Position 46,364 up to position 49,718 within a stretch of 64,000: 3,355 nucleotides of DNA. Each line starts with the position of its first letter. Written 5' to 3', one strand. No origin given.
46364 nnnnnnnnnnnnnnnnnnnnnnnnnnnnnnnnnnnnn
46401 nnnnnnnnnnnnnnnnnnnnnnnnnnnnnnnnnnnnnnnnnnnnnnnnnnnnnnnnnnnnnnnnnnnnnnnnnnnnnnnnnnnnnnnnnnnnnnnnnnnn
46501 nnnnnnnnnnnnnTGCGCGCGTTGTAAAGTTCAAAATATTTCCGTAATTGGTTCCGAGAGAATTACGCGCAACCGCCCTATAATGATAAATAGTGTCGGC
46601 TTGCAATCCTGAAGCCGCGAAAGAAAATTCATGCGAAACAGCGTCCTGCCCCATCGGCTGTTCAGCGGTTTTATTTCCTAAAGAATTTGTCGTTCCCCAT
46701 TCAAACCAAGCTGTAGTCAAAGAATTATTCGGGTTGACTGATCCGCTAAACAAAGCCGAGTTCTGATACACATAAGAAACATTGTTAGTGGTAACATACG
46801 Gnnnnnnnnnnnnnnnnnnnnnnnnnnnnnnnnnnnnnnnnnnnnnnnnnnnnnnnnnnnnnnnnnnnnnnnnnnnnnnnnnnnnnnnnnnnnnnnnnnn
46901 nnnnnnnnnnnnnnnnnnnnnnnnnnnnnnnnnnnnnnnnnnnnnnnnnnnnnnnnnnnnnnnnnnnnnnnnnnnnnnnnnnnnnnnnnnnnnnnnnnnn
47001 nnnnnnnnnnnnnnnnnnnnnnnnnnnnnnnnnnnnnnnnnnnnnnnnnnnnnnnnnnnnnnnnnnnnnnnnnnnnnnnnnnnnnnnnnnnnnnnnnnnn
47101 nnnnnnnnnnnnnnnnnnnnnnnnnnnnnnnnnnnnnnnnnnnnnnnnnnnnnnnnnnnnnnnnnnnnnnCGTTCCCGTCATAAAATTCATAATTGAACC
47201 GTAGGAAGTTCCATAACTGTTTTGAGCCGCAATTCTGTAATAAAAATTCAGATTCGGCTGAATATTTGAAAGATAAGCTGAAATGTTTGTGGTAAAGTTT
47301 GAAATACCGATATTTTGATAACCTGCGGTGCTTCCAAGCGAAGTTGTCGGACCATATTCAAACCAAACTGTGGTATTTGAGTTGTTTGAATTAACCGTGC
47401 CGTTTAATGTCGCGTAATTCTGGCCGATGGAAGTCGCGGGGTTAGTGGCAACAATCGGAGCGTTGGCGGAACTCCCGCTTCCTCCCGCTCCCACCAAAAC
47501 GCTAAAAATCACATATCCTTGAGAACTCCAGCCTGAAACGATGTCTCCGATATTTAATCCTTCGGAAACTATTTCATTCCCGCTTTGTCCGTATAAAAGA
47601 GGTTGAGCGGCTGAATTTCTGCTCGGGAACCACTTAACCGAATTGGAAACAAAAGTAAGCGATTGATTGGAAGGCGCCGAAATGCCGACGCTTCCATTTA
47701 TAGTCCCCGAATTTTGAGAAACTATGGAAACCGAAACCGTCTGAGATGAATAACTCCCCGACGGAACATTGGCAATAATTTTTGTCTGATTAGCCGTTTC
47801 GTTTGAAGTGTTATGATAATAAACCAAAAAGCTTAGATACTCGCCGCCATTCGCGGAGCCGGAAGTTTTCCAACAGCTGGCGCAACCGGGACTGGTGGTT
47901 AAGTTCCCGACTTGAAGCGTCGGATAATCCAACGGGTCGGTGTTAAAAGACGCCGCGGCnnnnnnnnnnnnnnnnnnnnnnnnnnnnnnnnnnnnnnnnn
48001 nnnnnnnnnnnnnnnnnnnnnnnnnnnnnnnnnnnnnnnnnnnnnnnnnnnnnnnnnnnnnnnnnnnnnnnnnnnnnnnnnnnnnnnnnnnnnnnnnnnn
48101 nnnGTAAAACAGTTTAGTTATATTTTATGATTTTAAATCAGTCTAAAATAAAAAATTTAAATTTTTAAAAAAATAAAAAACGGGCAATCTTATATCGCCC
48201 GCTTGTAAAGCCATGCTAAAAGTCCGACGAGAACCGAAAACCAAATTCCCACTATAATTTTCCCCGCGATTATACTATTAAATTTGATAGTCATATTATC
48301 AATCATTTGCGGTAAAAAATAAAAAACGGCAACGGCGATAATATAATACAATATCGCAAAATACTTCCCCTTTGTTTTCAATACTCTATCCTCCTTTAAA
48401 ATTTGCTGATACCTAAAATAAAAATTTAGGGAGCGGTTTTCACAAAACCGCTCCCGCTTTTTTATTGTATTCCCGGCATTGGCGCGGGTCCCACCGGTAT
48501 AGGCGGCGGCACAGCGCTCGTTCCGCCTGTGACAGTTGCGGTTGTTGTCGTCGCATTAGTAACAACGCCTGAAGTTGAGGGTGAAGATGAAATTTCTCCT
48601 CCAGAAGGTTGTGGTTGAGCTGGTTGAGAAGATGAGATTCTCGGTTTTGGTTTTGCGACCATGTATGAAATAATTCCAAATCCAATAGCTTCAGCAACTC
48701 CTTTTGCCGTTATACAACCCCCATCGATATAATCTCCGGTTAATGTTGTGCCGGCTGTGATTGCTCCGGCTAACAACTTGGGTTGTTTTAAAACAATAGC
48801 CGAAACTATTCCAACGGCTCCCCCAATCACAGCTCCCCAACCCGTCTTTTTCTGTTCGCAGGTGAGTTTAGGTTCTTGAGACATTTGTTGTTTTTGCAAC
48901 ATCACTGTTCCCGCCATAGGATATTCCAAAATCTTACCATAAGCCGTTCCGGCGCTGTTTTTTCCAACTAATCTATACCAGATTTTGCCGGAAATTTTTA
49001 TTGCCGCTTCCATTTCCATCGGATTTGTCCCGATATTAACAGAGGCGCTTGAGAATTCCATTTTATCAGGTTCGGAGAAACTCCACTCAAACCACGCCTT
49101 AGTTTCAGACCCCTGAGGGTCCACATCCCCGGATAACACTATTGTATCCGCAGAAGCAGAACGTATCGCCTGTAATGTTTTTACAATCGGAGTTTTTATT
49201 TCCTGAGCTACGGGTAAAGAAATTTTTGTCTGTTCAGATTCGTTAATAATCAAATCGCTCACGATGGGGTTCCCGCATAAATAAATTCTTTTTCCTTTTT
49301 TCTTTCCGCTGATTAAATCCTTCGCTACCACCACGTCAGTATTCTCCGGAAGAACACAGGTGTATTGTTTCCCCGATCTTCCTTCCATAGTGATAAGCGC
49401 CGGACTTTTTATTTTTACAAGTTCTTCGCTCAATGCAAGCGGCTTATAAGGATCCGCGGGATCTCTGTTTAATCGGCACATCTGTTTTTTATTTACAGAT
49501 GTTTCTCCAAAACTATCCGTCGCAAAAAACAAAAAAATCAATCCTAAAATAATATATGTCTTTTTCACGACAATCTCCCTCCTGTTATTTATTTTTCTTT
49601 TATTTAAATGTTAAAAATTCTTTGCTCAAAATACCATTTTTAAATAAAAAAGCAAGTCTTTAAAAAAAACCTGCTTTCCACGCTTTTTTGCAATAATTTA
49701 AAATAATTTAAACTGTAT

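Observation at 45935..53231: Five-gene minus-strand cluster of surface-repeat proteins plus a giant K/E-rich membrane protein: candidate cell-surface attachment module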

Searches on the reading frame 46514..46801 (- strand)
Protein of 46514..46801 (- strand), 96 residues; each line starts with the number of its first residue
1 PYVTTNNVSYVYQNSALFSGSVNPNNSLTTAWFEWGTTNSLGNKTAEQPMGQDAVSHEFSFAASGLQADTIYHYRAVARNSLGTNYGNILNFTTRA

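Call 61: predict_structure(alignment_id=A5)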
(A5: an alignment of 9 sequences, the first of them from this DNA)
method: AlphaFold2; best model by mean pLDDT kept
length: 96 residues; sequences in the alignment: 9
mean_pLDDT: 97.6   pTM: 0.87
mean pLDDT of the five models: 97.6, 97.1, 96.5, 96.5, 96.2
residues with pLDDT >= 90: 96; 70-90: 0; 50-70: 0; < 50: 0
segments of 3 or more residues with pLDDT < 50: none
pLDDT, mean of each block of 10 residues (from residue 1): 98 98 98 98 97 96 98 98 97 97
secondary structure, 60 per line:
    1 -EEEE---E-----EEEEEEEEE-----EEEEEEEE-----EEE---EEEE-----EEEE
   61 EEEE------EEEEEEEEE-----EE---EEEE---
elements in order: E2-5 E15-23 E29-36 E42-44 E48-51 E57-64 E71-79 E90-93
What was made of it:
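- On Fibronectin type III domain (the shared repeat): The AF2 model of g722 repeat 3 has mean pLDDT 97.6 and is all-beta (call 61).
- The AF2 model has pLDDT 97.6 (call 61).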

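Call 63: fold_search(model_id=the predicted structure, library=pdb)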
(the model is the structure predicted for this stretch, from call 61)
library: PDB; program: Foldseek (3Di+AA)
matches with E <= 10: 1600; with E <= 0.001: 19
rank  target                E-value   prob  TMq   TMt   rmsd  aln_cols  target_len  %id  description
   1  7cg8_C                1.8e-05  1.00  0.76  0.73   3.0        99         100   15  Structure of the sensor domain (short construct) of the anti-sigma factor RsgI4 in Pseudobacteroides cellulosolvens (released 2021-06-30)
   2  7cg8_A                2.5e-05  1.00  0.75  0.69   3.3       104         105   14  Structure of the sensor domain (short construct) of the anti-sigma factor RsgI4 in Pseudobacteroides cellulosolvens (released 2021-06-30)
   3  7cg5                  6.2e-05  1.00  0.72  0.69   3.6        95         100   15  Structure of the sensor domain (long construct) of the anti-sigma factor RsgI4 in Pseudobacteroides cellulosolvens (released 2021-06-30)
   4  7cg1_MODEL_1_A        1.3e-04  1.00  0.74  0.56   3.0       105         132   16  Solution structure of the sensor domain of the anti-sigma factor RsgI4 in Pseudobacteroides cellulosolvens (released 2021-06-30)
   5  3n1g_D                2.3e-04  1.00  0.56  0.55   4.8        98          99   13  Crystal structure of DhhN bound to BOCFn3 (released 2010-06-02)
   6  2ic2_B                3.3e-04  1.00  0.65  0.56   4.6       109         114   17  Crystal Structure of the First FNIII Domain of Ihog (released 2006-10-24)
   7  7y8i_E                3.4e-04  1.00  0.60  0.59   5.8       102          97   19  Crystal structure of sDscam FNIII3 domain, isoform alpha7 (released 2023-05-24)
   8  7y8i_C                3.8e-04  1.00  0.57  0.62   6.2        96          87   20  Crystal structure of sDscam FNIII3 domain, isoform alpha7 (released 2023-05-24)
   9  4lsd_B                4.5e-04  1.00  0.59  0.60   4.5        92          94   17  Myokine structure (released 2013-10-16)
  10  5dft_B                5.7e-04  1.00  0.51  0.54   4.7        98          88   19  Structure of the Eleventh Type III Domain from Human Fibronectin (released 2016-09-14)
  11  5l2h_A                6.3e-04  1.00  0.57  0.56   5.2       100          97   18  Crystal Structure of W26A mutant of anti-EGFR Centyrin P54AR4-83v2 (released 2016-11-02)
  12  7t82_E                7.1e-04  1.00  0.64  0.65   4.0        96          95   22  Crystal Structure of LEUKOCIDIN E/CENTYRIN S26/FAB B438 (released 2023-01-11)
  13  2nzi_A                7.1e-04  1.00  0.53  0.20   6.0       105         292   16  Crystal structure of domains A168-A170 from titin (released 2007-02-13)
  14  3d1m_C                7.1e-04  1.00  0.52  0.56   4.8        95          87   10  Crystal Structure of Sonic Hedgehog Bound to the third FNIII domain of CDO (released 2008-09-23)
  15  7y8i_D                7.5e-04  1.00  0.64  0.66   6.0        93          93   19  Crystal structure of sDscam FNIII3 domain, isoform alpha7 (released 2023-05-24)
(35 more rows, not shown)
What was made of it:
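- On Fibronectin type III domain (the shared repeat): Foldseek against the PDB gives probability 1.00 to RsgI4 FN3-like, Ihog, BOC, fibronectin, titin and integrin beta4 FNIII domains, with TM-scores up to 0.76 (call 63).
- Foldseek gives 19 PDB hits at E<=1e-3; the best is the RsgI4 sensor domain and the rest are FNIII or FN3-scaffold (Centyrin) domains (call 63).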

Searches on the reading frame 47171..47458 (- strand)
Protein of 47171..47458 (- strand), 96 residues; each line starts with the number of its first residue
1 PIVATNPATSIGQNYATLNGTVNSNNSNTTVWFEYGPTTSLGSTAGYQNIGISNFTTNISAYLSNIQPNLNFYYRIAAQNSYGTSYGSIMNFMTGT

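Call 15: search_solved_structures(query=A1, max_evalue=10, show_alignments=2)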
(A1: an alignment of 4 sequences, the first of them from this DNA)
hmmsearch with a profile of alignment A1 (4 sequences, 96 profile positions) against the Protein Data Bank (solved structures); distinct sequences matched with E-value up to 10: 18.
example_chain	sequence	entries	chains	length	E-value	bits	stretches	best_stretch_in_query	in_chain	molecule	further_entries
8q6t_I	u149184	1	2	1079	1.9e-05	28.2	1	46-83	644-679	Titin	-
8g4l_bm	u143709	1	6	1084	0.0021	21.7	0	46-83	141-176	Titin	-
2iep_A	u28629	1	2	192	0.0053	20.4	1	60-91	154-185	Muscle-specific kinase receptor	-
8s9p_C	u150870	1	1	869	0.021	18.4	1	60-92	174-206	Muscle, skeletal receptor tyrosine-protein kinase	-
4urt_B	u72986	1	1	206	0.034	17.8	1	59-83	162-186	NETRIN RECEPTOR DCC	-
5x83_B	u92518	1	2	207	0.035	17.7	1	59-83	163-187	Netrin receptor DCC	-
5e53_A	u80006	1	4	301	0.13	15.9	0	45-83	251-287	Contactin-1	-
3lpw_A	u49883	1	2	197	0.14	15.8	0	46-83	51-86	A77-A78 domain from Titin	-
8oty_A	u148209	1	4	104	0.26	14.9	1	45-83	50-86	Titin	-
8k3j_A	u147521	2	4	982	0.45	14.2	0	56-84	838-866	Contactin-2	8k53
9ba4_A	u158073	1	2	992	0.47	14.1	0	56-84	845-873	Contactin-2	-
2ede_A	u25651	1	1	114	0.51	14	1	58-84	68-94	Netrin receptor DCC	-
4bz4_A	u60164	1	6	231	0.57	13.8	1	53-86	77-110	COPPER-REPRESSIBLE POLYPEPTIDE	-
1x5x_A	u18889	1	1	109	0.88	13.2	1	57-94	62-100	Fibronectin type-III domain containing protein 3a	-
1x5z_A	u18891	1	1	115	1.4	12.6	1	42-83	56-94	Receptor-type tyrosine-protein phosphatase delta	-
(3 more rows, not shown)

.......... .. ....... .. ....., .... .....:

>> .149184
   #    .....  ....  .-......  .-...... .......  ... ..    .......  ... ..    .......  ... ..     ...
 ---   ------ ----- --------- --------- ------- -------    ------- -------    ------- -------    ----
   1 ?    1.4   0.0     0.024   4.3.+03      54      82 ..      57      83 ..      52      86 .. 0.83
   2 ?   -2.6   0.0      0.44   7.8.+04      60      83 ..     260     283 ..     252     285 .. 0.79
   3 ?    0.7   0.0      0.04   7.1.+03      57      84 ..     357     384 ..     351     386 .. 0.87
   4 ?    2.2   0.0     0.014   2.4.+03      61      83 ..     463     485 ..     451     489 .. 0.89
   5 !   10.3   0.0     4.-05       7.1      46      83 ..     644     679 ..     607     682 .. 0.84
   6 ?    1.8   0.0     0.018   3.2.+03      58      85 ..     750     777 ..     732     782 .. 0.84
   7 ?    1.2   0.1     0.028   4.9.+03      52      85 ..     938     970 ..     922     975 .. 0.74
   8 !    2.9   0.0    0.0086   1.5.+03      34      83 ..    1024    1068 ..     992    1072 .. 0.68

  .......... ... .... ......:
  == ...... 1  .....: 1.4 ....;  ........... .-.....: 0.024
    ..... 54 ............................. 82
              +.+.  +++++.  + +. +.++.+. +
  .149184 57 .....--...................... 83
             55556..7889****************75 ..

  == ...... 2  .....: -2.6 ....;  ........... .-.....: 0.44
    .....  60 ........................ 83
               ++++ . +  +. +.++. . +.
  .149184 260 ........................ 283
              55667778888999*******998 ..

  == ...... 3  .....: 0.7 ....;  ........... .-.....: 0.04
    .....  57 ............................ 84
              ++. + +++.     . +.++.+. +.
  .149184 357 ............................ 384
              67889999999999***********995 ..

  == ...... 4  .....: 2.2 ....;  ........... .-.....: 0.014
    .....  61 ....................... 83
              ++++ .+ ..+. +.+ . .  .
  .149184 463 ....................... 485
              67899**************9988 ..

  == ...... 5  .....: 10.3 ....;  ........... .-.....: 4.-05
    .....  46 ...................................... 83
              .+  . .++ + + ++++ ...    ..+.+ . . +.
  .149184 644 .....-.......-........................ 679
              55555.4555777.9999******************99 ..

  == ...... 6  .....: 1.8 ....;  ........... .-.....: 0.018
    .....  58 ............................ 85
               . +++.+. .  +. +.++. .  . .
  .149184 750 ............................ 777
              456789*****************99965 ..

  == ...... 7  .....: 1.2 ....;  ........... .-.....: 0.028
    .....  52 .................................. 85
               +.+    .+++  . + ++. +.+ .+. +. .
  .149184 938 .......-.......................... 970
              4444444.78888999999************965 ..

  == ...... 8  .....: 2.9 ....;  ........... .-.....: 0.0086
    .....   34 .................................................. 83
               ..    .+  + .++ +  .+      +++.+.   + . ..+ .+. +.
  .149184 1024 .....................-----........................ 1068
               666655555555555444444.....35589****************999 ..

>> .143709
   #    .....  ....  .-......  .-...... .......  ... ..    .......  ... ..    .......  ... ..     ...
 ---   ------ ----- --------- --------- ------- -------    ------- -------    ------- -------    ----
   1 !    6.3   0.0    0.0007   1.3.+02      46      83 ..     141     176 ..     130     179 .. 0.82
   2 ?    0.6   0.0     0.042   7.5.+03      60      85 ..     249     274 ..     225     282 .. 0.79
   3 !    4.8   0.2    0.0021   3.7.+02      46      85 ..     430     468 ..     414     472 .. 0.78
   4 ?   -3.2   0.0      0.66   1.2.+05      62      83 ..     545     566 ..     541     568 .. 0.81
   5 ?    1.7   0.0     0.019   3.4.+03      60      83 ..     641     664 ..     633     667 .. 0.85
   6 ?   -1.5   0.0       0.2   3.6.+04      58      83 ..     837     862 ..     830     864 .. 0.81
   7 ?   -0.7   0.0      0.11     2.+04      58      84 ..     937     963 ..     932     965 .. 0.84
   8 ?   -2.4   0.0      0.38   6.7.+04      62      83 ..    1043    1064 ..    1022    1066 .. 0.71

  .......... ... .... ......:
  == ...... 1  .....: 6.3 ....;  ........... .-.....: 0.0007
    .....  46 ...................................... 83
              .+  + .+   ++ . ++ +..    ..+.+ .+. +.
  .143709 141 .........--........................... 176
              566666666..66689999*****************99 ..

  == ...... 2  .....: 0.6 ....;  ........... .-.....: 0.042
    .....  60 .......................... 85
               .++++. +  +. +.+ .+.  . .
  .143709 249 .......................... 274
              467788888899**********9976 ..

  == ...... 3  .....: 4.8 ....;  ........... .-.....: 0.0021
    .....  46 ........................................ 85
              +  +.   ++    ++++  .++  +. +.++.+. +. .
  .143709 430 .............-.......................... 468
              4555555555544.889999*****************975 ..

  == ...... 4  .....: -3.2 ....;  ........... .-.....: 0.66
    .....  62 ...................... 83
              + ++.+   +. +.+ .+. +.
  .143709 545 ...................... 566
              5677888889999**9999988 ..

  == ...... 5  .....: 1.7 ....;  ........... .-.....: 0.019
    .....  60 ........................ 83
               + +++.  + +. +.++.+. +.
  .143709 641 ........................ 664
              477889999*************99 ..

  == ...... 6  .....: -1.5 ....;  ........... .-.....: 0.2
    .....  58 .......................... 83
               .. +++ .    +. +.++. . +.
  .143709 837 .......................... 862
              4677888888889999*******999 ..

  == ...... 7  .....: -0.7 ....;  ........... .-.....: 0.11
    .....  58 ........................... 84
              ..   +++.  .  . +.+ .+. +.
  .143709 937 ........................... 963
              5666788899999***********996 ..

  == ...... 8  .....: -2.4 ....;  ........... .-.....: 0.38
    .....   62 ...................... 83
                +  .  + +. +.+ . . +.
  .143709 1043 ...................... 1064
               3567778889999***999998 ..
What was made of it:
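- On Fibronectin type III domain (the shared repeat): A profile of the 4 copies hits titin (E=1.9e-5), MuSK, DCC, contactin and FNDC3A (call 15).
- A profile of the 4 copies hits titin, DCC and contactin FN3 domains (call 15).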

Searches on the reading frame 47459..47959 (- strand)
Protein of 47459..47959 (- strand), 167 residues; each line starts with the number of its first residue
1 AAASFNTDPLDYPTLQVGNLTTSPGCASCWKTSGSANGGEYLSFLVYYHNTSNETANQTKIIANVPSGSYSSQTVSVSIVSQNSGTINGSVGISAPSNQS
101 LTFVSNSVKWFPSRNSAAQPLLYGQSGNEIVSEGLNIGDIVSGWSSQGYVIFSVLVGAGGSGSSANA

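Call 86: search_solved_structures(query=window:47459-47959:-, max_evalue=10)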
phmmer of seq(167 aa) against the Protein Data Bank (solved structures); distinct sequences matched with E-value up to 10: 1.
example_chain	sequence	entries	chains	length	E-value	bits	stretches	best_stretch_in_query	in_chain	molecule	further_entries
5hjl_A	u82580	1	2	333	1.6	11.8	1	22-60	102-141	Tagatose 1,6-diphosphate aldolase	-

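Call 87: search_protein_families(library=pfam, proteins=[window:47459-47959:-], max_evalue=10)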
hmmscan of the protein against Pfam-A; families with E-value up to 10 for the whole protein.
seq(167 aa): 1 family
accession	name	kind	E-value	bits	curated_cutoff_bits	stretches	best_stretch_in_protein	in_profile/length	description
PF24595.1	DUF7619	-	0.014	15.9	27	1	36-84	16-63/133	Domain of unknown function (DUF7619)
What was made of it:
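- Tried and rejected: The N-terminal domains of g722 and g368 and the membrane/tail region of g368 have no significant Pfam match; the g722 N-terminal domain also has no PDB match (calls 86, 87).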

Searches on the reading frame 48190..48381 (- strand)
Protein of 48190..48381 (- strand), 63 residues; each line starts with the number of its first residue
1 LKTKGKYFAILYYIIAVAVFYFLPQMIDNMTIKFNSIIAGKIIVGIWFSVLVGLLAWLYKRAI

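Call 3: search_protein_families(library=pfam, proteins=[window:48190-48381:-], max_evalue=1)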
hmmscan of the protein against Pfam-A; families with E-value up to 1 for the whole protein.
window:48190-48381:- (63 aa): 2 families
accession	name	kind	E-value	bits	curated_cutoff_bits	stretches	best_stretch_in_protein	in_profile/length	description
PF13126.11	DUF3975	-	0.0053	17.6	25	1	15-48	34-67/80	Protein of unknown function (DUF3975)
PF04341.17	DUF485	-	0.29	11.6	28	1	4-58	12-66/88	Protein of unknown function, DUF485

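Call 4: search_protein_families(library=ncbifam, proteins=[window:48190-48381:-], max_evalue=1)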
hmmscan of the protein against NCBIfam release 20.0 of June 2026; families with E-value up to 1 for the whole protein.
window:48190-48381:- (63 aa): 1 family
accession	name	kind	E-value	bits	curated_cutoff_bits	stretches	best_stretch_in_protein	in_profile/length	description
NF041554.1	SA1362_fam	subfamily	0.011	15.8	42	1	9-50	3-44/70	SA1362 family protein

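Call 78: search_protein_families(library=phrogs, proteins=[window:48190-48381:-], max_evalue=0.01)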
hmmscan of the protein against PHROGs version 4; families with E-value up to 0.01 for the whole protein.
window:48190-48381:- (63 aa): 0 families

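Call 79: search_protein_families(library=padloc, proteins=[window:48190-48381:-], max_evalue=0.01)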
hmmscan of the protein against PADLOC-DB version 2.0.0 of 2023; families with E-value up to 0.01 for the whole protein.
window:48190-48381:- (63 aa): 0 families

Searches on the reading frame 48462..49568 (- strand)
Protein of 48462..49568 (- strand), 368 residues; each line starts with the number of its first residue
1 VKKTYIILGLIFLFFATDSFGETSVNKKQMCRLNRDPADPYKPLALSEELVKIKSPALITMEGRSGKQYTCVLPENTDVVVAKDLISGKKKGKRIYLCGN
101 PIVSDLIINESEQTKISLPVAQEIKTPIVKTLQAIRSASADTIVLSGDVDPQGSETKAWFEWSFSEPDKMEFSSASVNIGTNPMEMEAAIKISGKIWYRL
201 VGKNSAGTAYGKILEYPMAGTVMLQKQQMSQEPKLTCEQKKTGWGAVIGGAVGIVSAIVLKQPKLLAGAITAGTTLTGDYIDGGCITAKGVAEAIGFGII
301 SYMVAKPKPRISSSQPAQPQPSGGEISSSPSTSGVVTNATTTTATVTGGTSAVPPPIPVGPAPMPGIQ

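Call 3: search_protein_families(library=pfam, proteins=[window:48462-49568:-], max_evalue=1)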
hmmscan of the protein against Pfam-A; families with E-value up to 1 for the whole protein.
window:48462-49568:- (368 aa): 2 families
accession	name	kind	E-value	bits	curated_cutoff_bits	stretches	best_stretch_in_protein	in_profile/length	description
PF09664.16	DUF2399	-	0.063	13.5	23.4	1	89-153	16-80/152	Protein of unknown function C-terminus (DUF2399)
PF13273.12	DUF4064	-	0.28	11.9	32.1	0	243-270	64-91/102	Protein of unknown function (DUF4064)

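Call 4: search_protein_families(library=ncbifam, proteins=[window:48462-49568:-], max_evalue=1)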
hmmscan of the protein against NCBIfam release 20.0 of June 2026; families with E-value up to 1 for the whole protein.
window:48462-49568:- (368 aa): 2 families
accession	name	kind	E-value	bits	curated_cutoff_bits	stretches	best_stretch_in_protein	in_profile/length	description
NF040650.1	sulfolac_dhydr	equivalog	0.029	13.6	500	1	167-273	142-243/339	L-sulfolactate dehydrogenase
NF008995.0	PRK12338.1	equivalog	0.13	11.6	434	1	88-152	154-218/319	hypothetical protein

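Call 12: find_homologous_proteins(query=window:48462-49568:-)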
Query window:48462-49568:- (368 aa): 3 proteins with E <= 0.001 among 8000 candidates.
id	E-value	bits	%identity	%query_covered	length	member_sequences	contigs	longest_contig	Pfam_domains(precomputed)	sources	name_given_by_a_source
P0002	4.1e-237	804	100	100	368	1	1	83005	-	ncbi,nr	ncbi:MAG: hypothetical protein QMD86_00760 [Patescibacteria group bacterium]|nr:hypothetical protein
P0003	9.8e-6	43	35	18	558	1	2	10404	PF16655.13,PF13715.13,PF25059.2,PF13620.13,PF19077.7,PF16656.12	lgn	-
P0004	2.0e-4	39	30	26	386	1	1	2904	PF28033.1,PF16655.13,PF25059.2,PF24489.2,PF00041.28,PF16656.12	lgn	-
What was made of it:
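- On Fibronectin type III domain (the shared repeat): The only non-self homologues of g368 carry PF00041, PF16655 and PF16656 (call 12).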

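Call 78: search_protein_families(library=phrogs, proteins=[window:48462-49568:-], max_evalue=0.01)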
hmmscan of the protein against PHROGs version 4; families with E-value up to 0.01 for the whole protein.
window:48462-49568:- (368 aa): 0 families

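Call 79: search_protein_families(library=padloc, proteins=[window:48462-49568:-], max_evalue=0.01)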
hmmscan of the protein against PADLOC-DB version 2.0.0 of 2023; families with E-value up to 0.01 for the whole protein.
window:48462-49568:- (368 aa): 0 families
